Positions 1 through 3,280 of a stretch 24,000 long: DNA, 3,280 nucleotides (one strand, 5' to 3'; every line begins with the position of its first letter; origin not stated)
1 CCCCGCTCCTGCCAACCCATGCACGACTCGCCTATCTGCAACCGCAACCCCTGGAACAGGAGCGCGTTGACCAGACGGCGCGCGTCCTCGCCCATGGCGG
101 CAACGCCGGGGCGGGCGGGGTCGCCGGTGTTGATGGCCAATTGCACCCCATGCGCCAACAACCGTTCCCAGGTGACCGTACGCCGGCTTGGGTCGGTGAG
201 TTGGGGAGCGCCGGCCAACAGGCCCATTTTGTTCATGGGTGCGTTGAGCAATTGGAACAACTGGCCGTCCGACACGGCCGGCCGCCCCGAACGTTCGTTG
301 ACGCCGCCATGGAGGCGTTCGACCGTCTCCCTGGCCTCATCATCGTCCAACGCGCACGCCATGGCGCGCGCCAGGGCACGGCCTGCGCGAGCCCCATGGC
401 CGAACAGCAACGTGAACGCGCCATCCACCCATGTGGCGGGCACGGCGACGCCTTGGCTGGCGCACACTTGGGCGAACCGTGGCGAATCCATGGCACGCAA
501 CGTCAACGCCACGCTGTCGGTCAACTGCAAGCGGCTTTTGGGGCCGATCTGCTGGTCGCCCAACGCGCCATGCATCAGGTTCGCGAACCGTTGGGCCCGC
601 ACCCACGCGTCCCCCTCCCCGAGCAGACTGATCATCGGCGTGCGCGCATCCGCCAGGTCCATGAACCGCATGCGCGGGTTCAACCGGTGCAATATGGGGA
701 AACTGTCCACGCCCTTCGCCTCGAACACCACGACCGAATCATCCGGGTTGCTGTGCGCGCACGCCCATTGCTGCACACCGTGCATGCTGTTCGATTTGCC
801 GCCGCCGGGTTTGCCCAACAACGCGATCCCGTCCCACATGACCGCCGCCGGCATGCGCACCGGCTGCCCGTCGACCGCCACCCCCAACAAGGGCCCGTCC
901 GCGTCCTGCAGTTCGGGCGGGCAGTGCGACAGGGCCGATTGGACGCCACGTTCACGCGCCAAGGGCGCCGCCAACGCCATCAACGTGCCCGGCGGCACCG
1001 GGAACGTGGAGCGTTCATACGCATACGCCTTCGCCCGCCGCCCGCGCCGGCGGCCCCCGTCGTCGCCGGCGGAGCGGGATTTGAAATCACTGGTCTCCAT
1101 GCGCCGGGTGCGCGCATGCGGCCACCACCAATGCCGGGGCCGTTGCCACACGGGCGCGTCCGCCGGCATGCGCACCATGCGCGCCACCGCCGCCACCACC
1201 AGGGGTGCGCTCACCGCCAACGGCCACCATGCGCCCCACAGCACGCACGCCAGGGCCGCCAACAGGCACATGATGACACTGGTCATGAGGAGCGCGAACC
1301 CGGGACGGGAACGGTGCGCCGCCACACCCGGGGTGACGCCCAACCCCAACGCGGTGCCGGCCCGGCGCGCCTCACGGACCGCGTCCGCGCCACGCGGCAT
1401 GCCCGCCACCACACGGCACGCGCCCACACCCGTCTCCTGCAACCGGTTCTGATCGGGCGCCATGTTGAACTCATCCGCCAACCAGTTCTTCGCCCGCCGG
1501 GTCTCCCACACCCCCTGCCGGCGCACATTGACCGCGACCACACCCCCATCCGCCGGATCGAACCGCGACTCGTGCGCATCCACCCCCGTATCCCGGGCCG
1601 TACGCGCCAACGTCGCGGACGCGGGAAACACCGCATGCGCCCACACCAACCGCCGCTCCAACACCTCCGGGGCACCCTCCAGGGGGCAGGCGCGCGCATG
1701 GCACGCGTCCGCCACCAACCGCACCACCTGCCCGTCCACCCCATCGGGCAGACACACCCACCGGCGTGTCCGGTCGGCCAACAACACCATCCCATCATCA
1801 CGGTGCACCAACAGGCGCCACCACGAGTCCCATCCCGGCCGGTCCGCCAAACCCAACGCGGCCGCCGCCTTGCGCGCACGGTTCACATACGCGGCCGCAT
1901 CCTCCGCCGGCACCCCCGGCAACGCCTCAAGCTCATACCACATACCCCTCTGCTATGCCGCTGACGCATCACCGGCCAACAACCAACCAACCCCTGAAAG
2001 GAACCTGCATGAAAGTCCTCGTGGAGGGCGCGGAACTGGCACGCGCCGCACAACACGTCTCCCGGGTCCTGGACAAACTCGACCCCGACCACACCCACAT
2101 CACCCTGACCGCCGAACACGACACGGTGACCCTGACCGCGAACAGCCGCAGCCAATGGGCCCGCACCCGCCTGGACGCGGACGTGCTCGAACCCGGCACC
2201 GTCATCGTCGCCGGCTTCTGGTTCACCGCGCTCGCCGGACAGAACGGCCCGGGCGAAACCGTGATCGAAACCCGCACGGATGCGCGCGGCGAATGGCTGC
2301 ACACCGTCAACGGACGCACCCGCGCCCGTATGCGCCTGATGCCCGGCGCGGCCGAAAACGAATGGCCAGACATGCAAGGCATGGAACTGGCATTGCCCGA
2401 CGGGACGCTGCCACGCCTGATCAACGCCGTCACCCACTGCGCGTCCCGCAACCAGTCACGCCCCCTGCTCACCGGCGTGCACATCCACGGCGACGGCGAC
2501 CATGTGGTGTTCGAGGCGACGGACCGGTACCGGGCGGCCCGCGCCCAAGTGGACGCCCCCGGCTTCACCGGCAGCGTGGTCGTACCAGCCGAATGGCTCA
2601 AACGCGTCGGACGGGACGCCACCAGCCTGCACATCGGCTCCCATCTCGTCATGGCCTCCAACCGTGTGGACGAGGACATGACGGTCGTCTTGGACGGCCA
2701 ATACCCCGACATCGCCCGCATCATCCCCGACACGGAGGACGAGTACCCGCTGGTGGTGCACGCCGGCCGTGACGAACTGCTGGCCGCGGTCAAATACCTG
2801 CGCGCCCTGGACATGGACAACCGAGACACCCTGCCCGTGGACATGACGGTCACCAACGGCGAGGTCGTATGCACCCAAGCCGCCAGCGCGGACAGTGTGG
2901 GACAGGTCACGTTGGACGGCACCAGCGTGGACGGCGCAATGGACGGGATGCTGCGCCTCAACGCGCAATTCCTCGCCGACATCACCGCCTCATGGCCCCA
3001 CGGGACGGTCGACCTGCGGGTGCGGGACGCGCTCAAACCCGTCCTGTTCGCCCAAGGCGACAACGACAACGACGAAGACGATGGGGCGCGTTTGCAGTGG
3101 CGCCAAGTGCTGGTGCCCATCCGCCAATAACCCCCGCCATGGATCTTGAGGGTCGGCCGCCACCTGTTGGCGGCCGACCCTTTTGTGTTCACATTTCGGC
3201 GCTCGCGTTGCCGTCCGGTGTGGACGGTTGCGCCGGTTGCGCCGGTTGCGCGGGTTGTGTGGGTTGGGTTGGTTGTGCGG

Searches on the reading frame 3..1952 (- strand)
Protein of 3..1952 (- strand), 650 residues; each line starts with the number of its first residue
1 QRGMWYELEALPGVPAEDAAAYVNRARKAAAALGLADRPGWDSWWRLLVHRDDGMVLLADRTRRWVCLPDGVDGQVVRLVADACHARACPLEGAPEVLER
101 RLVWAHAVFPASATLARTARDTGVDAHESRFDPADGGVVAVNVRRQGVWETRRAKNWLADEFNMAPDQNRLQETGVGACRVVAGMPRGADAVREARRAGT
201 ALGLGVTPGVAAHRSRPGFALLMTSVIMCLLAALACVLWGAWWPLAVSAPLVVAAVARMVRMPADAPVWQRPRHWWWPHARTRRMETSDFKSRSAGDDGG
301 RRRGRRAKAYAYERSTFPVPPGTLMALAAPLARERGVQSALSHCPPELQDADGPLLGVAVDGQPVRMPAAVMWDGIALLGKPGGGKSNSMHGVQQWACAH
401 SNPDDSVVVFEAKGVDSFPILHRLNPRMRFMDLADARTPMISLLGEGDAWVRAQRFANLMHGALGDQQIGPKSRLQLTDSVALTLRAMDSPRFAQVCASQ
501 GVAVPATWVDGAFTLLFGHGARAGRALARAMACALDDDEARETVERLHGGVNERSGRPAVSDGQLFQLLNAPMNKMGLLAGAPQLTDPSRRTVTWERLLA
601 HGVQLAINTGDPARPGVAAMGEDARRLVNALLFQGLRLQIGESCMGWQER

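Call 15: search_protein_families(library=pfam, proteins=[window:3-1952:-], max_evalue=0.05)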
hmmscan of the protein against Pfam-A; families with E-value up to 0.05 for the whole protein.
window:3-1952:- (650 aa): 0 families

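Call 21: search_solved_structures(query=window:3-1952:-, max_evalue=1)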
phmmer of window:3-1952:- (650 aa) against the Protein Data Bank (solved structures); distinct sequences matched with E-value up to 1: 1.
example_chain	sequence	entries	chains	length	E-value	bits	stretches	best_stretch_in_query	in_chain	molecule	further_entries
2yw3_A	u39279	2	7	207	0.094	14.2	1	171-245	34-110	4-hydroxy-2-oxoglutarate aldolase/2-deydro-3-deoxyphosphogluconate aldolase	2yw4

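Call 22: search_protein_families(library=ncbifam, proteins=[window:3-1952:-], max_evalue=0.05)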
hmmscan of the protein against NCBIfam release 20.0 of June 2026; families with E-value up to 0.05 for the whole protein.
window:3-1952:- (650 aa): 0 families

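Call 23: search_dna_similar(query=window:3-1952:-, collection=plasmids, mode=protein, max_rows=15)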
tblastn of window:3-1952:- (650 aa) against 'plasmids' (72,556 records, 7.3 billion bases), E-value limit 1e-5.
Records with a match: 11; places in all: 11; records where one place covers at least 80% of the query: 0.
Best place of each record, by identity: <60% 11.
By first word of the organism name: Bifidobacterium 6; Arthrobacter 2; Pseudarthrobacter 2; Paenarthrobacter 1.
By predicted mobility (MOB-suite, as given by PLSDB): non-mobilizable 11.
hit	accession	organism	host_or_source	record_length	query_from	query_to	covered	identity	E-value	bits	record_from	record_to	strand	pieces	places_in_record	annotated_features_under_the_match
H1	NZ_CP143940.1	Bifidobacterium longum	Homo sapiens,cell culture,human fecal ...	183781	73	487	59%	27.9%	1e-8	126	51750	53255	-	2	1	Yip1 family protein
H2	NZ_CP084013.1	Bifidobacterium longum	Homo sapiens,pure culture,human feces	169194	73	487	59%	27.9%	1e-8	126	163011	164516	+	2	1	AAA family ATPase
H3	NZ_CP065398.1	Bifidobacterium longum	cell culture,feces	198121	73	487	59%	27.9%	1e-8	126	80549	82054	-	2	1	AAA family ATPase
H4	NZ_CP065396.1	Bifidobacterium longum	cell culture,feces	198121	73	487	59%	27.9%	1e-8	126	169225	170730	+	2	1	AAA family ATPase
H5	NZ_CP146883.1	Bifidobacterium longum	-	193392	73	487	59%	27.9%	9e-9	126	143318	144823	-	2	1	Yip1 family protein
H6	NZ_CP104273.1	Arthrobacter sp. zg-Y1110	Marmot,single cell,intestinal contents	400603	316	650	52%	28.0%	1e-14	86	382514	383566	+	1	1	type IV secretory system conjugative DNA transfer family protein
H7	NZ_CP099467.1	Arthrobacter caoxuetaonis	single cell,faeces,Qinghai,China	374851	316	650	52%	27.1%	2e-15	88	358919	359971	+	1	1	type IV secretory system conjugative DNA transfer family protein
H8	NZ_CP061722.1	Pseudarthrobacter sp. BIM B-2242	cell culture,paddy soil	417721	313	650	52%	26.7%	7e-12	77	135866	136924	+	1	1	type IV secretory system conjugative DNA transfer family protein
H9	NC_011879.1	Pseudarthrobacter chlorophenolicus A6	-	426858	353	649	46%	27.0%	6e-12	77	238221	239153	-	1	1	type IV secretory system conjugative DNA transfer family protein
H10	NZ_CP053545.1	Paenarthrobacter sp. YJN-5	cell culture,soil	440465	353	649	46%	26.6%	2e-12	79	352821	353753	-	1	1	type IV secretory system conjugative DNA transfer family protein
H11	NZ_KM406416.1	Bifidobacterium breve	-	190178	268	487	34%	25.3%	5e-6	58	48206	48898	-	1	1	AAA family ATPase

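Call 64: find_homologous_proteins(query=window:3-1952:-, max_evalue=0.001)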
Query window:3-1952:- (650 aa): 7 proteins with E <= 0.001 among 8000 candidates.
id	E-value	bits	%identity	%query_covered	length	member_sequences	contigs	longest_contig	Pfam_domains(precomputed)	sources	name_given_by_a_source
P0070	0.0e+0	1437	97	100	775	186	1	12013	-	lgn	-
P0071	2.6e-290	983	96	69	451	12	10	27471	-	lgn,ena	-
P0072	1.5e-256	871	62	100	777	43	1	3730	-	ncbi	-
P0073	3.9e-247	840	59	100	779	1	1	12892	-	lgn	-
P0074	1.6e-237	808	59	99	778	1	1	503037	-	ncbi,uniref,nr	ncbi:hypothetical protein [Bifidobacterium castoris]|uniref:Uncharacterized protein n=1 Tax=Bifidoba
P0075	1.2e-182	627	50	99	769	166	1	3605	-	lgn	-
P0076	4.1e-176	605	47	99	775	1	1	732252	-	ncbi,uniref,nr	ncbi:hypothetical protein [Bombiscardovia coagulans]|uniref:Uncharacterized protein n=1 Tax=Bombisca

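Call 65: find_encoding_contigs(protein=P0074, flank=10000, max_places=1)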
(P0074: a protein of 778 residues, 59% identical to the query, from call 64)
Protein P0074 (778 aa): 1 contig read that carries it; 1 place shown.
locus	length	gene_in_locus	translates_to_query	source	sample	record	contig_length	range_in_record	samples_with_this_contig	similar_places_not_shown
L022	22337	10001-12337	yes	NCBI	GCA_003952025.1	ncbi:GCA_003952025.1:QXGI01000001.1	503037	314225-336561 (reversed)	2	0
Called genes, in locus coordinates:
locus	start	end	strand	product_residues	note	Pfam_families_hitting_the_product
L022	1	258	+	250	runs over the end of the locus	-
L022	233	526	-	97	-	-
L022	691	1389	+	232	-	-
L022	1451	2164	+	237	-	-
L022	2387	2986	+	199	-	-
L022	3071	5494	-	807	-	PF19263:DUF5906, PF09250:Prim-Pol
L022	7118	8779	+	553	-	-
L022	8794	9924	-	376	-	PF02768:DNA_pol3_beta_3 (weak)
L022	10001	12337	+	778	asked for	-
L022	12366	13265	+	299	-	-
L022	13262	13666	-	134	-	-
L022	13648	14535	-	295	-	-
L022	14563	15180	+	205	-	-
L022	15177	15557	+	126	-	-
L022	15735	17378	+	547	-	PF12705:PDDEXK_1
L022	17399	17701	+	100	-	-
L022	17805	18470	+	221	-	PF00702:Hydrolase, PF12710:HAD, PF13419:HAD_2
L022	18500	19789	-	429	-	-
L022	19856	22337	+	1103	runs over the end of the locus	PF01580:FtsK_SpoIIIE (weak)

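Call 66: find_encoding_contigs(protein=P0076, flank=10000, max_places=1)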
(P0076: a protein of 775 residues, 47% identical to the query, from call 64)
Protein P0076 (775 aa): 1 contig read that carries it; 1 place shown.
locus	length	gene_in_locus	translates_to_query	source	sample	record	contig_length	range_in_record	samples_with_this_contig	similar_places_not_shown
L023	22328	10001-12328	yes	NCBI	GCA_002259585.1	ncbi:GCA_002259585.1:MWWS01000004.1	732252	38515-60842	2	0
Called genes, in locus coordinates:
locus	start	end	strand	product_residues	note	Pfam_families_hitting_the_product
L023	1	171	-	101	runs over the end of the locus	-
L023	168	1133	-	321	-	-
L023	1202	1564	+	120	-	-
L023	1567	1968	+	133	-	-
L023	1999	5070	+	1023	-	-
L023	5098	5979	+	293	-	-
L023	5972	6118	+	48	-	-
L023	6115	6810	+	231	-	PF01844:HNH (weak)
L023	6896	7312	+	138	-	-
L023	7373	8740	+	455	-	-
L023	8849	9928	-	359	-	PF00712:DNA_pol3_beta (faint), PF02768:DNA_pol3_beta_3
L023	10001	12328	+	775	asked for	-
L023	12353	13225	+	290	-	-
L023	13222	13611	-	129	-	-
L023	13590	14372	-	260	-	PF01656:CbiA (weak)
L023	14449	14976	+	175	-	-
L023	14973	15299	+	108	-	-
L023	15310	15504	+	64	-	-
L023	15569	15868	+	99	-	-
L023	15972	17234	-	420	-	-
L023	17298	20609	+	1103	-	-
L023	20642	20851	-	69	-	-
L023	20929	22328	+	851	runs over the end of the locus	PF12846:AAA_10 (faint)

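Call 90: predict_structure(alignment_id=A4)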
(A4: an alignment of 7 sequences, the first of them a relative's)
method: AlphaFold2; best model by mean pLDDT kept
length: 775 residues; sequences in the alignment: 7
mean_pLDDT: 65.8   pTM: 0.56
mean pLDDT of the five models: 65.8, 63.9, 63.6, 48.7, 48.5
residues with pLDDT >= 90: 137; 70-90: 239; 50-70: 183; < 50: 216
segments of 3 or more residues with pLDDT < 50: 33-49, 107-127, 143-175, 202-208, 214-218, 254-340, 355-360, 718-720, 742-746, 752-775
pLDDT, mean of each block of 10 residues (from residue 1): 79 63 61 42 41 77 72 74 81 74 53 31 44 74 43 36 33 54 74 65 44 49 64 64 58 43 41 26 24 26 24 31 41 36 58 47 59 64 69 79 90 79 87 93 94 93 85 94 95 92 93 74 90 91 72 62 81 92 91 93 90 87 93 93 82 89 59 85 83 78 74 55 60 58 51 48 43 29
secondary structure, 60 per line:
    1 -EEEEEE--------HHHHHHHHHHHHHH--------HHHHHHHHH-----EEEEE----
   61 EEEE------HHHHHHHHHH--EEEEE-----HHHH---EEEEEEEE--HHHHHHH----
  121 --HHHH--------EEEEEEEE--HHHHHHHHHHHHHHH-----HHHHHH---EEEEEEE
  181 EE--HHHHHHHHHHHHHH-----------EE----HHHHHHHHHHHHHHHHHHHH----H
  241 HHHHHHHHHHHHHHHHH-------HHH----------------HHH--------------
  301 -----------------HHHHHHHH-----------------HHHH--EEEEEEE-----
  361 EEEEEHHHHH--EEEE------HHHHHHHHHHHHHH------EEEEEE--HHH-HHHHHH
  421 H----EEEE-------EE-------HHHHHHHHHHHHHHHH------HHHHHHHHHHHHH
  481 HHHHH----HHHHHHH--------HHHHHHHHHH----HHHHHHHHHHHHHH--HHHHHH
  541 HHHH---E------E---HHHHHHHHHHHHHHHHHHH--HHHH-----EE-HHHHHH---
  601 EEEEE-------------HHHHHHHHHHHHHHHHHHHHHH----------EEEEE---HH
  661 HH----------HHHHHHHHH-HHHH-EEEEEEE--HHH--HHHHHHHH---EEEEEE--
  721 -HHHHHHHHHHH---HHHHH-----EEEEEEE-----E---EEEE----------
elements in order (helices of 4 or more, strands of 3 or more residues): E2-7 H16-29 H38-46 E52-56 E61-64 H71-80 E83-87 H93-96 E100-107 H110-116 H123-126 E135-142 H145-159 H165-170 E174-182 H185-198 H216-235 H240-257 H318-325 H343-346 E349-355 E361-365 H366-370 E373-376 H383-396 E403-408 H415-421 E426-429 H446-461 H468-485 H490-496 H505-514 H519-532 H535-544 H559-577 H580-583 H592-597 E601-605 H619-640 E651-655 H659-662 H673-681 H683-686 E688-694 H702-709 E713-718 H722-732 H736-740 E746-752 E762-765

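Call 92: fold_search(model_id=the predicted structure, library=pdb)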
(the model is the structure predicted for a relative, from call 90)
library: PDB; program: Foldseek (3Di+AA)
matches with E <= 10: 740; with E <= 0.001: 105
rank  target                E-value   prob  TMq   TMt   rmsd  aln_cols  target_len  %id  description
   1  1e9s_A                2.8e-09  1.00  0.36  0.60   5.9       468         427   15  Bacterial conjugative coupling protein TrwBdeltaN70. Unbound monoclinic form. (released 2001-02-06)
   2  1e9r_D                2.8e-09  1.00  0.35  0.61   8.9       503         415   16  Bacterial conjugative coupling protein TrwBdeltaN70. Trigonal form in complex with sulphate. (released 2001-02-06)
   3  1e9s_I                3.0e-09  1.00  0.33  0.55   7.4       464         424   16  Bacterial conjugative coupling protein TrwBdeltaN70. Unbound monoclinic form. (released 2001-02-06)
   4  1gl7_G                3.2e-09  1.00  0.35  0.62   9.2       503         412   16  Plasmid coupling protein TrwB in complex with the non-hydrolisable ATP-analogue ADPNP. (released 2002-05-16)
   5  1gl6_A                5.8e-09  1.00  0.34  0.58   9.7       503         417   16  Plasmid coupling protein TrwB in complex with the non-hydrolysable GTP analogue GDPNP (released 2002-05-16)
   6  1gl6_E                6.3e-09  1.00  0.35  0.60   6.4       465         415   15  Plasmid coupling protein TrwB in complex with the non-hydrolysable GTP analogue GDPNP (released 2002-05-16)
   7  1e9r_A                6.6e-09  1.00  0.35  0.60   8.1       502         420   16  Bacterial conjugative coupling protein TrwBdeltaN70. Trigonal form in complex with sulphate. (released 2001-02-06)
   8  1e9s_D                6.6e-09  1.00  0.30  0.51  11.5       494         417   15  Bacterial conjugative coupling protein TrwBdeltaN70. Unbound monoclinic form. (released 2001-02-06)
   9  1e9s_B                7.6e-09  1.00  0.36  0.61   6.6       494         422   15  Bacterial conjugative coupling protein TrwBdeltaN70. Unbound monoclinic form. (released 2001-02-06)
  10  1e9r_G                8.0e-09  1.00  0.35  0.60   9.1       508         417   16  Bacterial conjugative coupling protein TrwBdeltaN70. Trigonal form in complex with sulphate. (released 2001-02-06)
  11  1gki_E                1.0e-08  1.00  0.34  0.59   6.4       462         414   15  Plasmid coupling protein TrwB in complex with ADP and Mg2+. (released 2002-05-16)
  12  1gl7_B                1.0e-08  1.00  0.36  0.62   8.9       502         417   16  Plasmid coupling protein TrwB in complex with the non-hydrolisable ATP-analogue ADPNP. (released 2002-05-16)
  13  1e9s_L                1.0e-08  1.00  0.32  0.53  11.3       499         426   15  Bacterial conjugative coupling protein TrwBdeltaN70. Unbound monoclinic form. (released 2001-02-06)
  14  1gki_G                1.0e-08  1.00  0.35  0.61   9.1       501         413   16  Plasmid coupling protein TrwB in complex with ADP and Mg2+. (released 2002-05-16)
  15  1gki_A                1.0e-08  1.00  0.35  0.61   9.0       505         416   16  Plasmid coupling protein TrwB in complex with ADP and Mg2+. (released 2002-05-16)
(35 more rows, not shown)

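Call 110: find_encoding_contigs(protein=P0071, flank=10000, max_places=2)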
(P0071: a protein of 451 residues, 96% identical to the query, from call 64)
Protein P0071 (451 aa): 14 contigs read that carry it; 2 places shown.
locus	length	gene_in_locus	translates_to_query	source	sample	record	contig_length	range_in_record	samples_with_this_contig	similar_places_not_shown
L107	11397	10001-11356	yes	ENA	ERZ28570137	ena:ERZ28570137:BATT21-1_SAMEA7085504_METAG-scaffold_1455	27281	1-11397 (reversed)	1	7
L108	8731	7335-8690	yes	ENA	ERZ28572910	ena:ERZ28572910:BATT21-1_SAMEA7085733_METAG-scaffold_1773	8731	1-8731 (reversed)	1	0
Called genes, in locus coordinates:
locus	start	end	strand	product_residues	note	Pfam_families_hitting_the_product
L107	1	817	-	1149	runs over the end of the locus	PF18993:Rv0078B (faint)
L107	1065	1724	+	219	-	-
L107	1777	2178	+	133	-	-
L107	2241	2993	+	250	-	PF10991:Enc34_ssDNA-bd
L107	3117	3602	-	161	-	PF02661:Fic (weak)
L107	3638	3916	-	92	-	-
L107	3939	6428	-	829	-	PF19263:DUF5906 (weak), PF09250:Prim-Pol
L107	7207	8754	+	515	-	-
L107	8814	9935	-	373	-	PF00712:DNA_pol3_beta (faint), PF02767:DNA_pol3_beta_2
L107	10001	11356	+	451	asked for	-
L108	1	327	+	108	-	?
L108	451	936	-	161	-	PF02661:Fic (weak)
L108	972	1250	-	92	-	-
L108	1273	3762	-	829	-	PF19263:DUF5906 (weak), PF09250:Prim-Pol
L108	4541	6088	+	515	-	-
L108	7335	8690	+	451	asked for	-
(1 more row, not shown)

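Call 111: find_encoding_contigs(protein=P0070, flank=10000, max_places=2)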
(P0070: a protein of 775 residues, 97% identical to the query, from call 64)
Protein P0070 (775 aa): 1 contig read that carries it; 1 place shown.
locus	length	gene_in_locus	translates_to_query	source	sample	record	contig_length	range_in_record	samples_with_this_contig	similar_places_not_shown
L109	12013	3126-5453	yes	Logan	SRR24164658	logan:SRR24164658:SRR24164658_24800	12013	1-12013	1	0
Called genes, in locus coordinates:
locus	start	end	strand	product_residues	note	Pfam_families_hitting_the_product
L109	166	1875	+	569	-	-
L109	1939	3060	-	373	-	PF00712:DNA_pol3_beta (faint), PF02767:DNA_pol3_beta_2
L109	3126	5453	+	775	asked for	-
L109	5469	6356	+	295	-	-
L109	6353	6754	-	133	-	-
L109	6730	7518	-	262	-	-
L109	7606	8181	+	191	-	-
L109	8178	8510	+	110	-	-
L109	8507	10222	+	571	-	PF12705:PDDEXK_1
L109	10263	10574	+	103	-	-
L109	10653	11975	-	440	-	-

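Call 112: search_protein_families(library=pfam, proteins=[L023:17298-20609:+, L023:20929-22326:+, L022:19856-22336:+, L023:168-1133:-, L023:15972-17234:-, L023:12353-13225:+], max_evalue=0.01)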
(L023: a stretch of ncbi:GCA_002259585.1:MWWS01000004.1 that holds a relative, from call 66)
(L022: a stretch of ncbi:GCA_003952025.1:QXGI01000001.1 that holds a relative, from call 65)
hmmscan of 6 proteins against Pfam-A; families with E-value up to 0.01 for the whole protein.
L023:17298-20609:+ (1103 aa): 2 families
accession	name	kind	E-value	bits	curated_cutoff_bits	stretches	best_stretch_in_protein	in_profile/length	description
PF01580.24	FtsK_SpoIIIE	-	4.4e-05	23.5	24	1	793-891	28-133/221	FtsK/SpoIIIE family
PF01656.29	CbiA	-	0.00042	20.7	25.4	1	807-847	3-43/125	CobQ/CobB/MinD/ParA nucleotide binding domain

L023:20929-22326:+ (466 aa): 0 families

L022:19856-22336:+ (827 aa): 1 family
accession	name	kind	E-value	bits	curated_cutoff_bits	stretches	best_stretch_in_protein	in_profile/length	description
PF01580.24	FtsK_SpoIIIE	-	0.00095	19.1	24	1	782-825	15-61/221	FtsK/SpoIIIE family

L023:168-1133:- (321 aa): 0 families

L023:15972-17234:- (420 aa): 1 family
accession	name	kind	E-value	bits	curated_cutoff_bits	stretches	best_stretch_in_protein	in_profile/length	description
PF08789.15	PBCV_basic_adap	-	0.0016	19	20.4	1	225-253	8-36/38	PBCV-specific basic adaptor domain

L023:12353-13225:+ (290 aa): 0 families

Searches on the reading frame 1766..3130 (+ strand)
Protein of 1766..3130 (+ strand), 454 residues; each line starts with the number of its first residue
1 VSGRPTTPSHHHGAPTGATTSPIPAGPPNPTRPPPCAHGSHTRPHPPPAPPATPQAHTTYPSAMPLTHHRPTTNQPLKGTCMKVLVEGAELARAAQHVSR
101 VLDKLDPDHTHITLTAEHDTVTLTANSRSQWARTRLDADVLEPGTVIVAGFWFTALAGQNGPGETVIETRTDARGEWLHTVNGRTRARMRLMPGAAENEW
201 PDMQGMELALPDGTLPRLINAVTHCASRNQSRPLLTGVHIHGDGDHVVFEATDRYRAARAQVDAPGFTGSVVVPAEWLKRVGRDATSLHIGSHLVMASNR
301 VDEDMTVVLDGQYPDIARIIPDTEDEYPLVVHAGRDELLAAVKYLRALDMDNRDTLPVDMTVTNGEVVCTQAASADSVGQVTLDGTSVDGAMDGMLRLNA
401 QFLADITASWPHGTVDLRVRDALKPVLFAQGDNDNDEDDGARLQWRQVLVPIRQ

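Call 6: search_protein_families(library=pfam, proteins=[window:1766-3130:+], max_evalue=0.01)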
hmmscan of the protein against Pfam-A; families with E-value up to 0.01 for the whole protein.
window:1766-3130:+ (454 aa): 2 families
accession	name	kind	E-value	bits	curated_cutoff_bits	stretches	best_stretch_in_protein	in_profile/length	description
PF02767.21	DNA_pol3_beta_2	-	4.9e-12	46.6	27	1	210-315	2-116/116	DNA polymerase III beta subunit, central domain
PF00712.24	DNA_pol3_beta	-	2.1e-08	34.8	24.4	0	219-278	14-75/120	DNA polymerase III beta subunit, N-terminal domain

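Call 12: search_protein_families(library=ncbifam, proteins=[window:1766-3130:+], max_evalue=0.01)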
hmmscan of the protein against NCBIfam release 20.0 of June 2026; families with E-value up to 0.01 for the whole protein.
window:1766-3130:+ (454 aa): 3 families
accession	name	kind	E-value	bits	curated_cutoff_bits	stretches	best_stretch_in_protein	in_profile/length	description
TIGR00663.1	dnan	equivalog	1.2e-25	90.2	137.65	1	82-453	1-366/367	DNA polymerase III subunit beta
NF004184.0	PRK05643.3-2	equivalog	4.2e-09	35.8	443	1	205-453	129-374/375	DNA polymerase III subunit beta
NF011508.0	PRK14946.1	equivalog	0.0095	15.2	513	0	204-325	124-250/366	DNA polymerase III subunit beta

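Call 13: search_protein_families(library=phrogs, proteins=[window:1766-3130:+], max_evalue=0.01)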
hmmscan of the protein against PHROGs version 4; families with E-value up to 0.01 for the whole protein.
window:1766-3130:+ (454 aa): 4 families
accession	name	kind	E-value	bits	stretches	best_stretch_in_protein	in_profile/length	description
phrog_947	-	DNA, RNA and nucleotide metabolism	2.7e-42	146.1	1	82-453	3-364/368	DNA polymerase processivity factor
phrog_3007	-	DNA, RNA and nucleotide metabolism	1e-11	46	1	218-327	9-124/190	RusA-like Holliday junction resolvase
phrog_6615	-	DNA, RNA and nucleotide metabolism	2.4e-07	31.6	1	306-409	66-170/214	DNA polymerase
phrog_12598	-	DNA, RNA and nucleotide metabolism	0.00032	21.1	1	215-262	13-60/275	RusA-like Holliday junction resolvase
